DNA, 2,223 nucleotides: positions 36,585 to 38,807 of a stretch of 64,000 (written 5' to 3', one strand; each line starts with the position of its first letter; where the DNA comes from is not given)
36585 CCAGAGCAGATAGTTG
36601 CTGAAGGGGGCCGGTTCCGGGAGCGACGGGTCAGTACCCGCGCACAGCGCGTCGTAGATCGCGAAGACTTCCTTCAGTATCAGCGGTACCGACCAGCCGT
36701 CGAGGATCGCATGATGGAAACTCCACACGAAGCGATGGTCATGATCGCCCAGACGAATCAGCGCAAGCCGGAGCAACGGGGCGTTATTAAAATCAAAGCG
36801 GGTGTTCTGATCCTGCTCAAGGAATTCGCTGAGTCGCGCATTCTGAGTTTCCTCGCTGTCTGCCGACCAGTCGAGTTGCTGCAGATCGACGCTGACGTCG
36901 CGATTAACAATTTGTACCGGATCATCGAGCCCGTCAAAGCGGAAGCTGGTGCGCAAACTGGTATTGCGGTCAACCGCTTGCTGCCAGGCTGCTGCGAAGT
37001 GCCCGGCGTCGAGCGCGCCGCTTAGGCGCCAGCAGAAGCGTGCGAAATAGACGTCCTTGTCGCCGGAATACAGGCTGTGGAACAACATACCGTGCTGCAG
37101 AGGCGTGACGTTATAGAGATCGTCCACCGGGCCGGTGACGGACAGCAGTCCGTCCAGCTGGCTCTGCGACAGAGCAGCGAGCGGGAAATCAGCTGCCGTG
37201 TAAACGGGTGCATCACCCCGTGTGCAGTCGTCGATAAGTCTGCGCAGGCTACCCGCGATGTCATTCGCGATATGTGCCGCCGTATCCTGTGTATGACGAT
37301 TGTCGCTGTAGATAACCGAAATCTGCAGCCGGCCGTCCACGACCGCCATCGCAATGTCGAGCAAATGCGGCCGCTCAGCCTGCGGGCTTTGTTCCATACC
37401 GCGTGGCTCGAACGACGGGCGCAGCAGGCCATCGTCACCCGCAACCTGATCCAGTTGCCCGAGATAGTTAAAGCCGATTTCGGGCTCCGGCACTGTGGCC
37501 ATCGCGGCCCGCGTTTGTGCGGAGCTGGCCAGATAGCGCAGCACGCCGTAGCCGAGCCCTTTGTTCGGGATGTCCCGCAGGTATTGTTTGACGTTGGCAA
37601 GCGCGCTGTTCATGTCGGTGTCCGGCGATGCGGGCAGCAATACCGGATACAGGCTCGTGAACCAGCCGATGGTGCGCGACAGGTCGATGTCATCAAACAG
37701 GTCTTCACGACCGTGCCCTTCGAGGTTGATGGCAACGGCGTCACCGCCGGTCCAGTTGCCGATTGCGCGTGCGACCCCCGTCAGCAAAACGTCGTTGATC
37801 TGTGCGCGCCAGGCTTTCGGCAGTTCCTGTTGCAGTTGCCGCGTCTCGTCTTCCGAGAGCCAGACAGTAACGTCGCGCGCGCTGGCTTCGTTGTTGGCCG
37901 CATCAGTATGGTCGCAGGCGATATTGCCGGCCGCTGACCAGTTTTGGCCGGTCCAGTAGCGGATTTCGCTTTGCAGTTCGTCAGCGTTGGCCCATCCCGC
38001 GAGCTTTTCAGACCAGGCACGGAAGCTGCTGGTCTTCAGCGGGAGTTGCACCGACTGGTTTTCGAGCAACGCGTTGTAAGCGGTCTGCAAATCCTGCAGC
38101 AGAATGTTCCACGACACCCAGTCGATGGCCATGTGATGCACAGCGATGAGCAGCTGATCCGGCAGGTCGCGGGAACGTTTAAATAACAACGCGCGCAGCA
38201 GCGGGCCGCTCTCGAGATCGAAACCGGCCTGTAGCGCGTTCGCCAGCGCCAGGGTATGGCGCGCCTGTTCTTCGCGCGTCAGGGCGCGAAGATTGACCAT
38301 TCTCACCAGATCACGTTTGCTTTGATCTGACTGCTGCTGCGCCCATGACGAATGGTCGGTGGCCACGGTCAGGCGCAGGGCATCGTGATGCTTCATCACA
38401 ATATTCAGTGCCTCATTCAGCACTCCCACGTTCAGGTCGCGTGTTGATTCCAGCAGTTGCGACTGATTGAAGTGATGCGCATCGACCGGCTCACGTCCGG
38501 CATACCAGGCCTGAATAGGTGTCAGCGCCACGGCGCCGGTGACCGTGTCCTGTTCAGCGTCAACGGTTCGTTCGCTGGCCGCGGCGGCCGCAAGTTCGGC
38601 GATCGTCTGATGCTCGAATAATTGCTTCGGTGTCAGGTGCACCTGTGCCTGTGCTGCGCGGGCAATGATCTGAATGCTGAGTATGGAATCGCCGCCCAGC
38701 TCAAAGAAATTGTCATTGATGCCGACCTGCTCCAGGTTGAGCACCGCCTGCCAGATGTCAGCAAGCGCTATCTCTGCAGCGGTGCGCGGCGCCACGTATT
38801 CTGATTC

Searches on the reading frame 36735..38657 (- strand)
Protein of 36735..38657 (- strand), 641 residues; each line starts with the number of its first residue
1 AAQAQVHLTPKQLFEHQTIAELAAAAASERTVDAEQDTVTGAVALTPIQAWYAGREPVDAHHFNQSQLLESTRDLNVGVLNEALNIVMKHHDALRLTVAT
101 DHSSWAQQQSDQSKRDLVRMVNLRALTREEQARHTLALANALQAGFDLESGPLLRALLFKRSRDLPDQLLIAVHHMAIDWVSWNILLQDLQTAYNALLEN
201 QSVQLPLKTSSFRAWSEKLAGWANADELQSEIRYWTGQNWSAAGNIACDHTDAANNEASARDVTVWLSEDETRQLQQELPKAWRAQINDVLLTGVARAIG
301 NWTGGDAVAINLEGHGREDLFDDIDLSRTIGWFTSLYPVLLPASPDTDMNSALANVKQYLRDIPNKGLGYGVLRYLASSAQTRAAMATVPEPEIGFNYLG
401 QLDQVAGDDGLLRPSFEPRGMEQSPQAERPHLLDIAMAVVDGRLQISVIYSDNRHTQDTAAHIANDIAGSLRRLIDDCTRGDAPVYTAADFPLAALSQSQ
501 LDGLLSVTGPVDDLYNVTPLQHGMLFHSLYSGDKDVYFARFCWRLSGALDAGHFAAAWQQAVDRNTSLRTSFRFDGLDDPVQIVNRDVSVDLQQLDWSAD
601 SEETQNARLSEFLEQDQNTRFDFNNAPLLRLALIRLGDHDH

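Call 40: search_protein_families(library=pfam, proteins=[window:36735-38657:-], max_evalue=0.01)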
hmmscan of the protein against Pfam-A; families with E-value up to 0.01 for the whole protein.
window:36735-38657:- (641 aa): 1 family
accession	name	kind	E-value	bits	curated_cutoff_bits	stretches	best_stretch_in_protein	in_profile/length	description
PF00668.25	Condensation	-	4.7e-96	322.7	30.6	2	41-483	3-442/456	Condensation domain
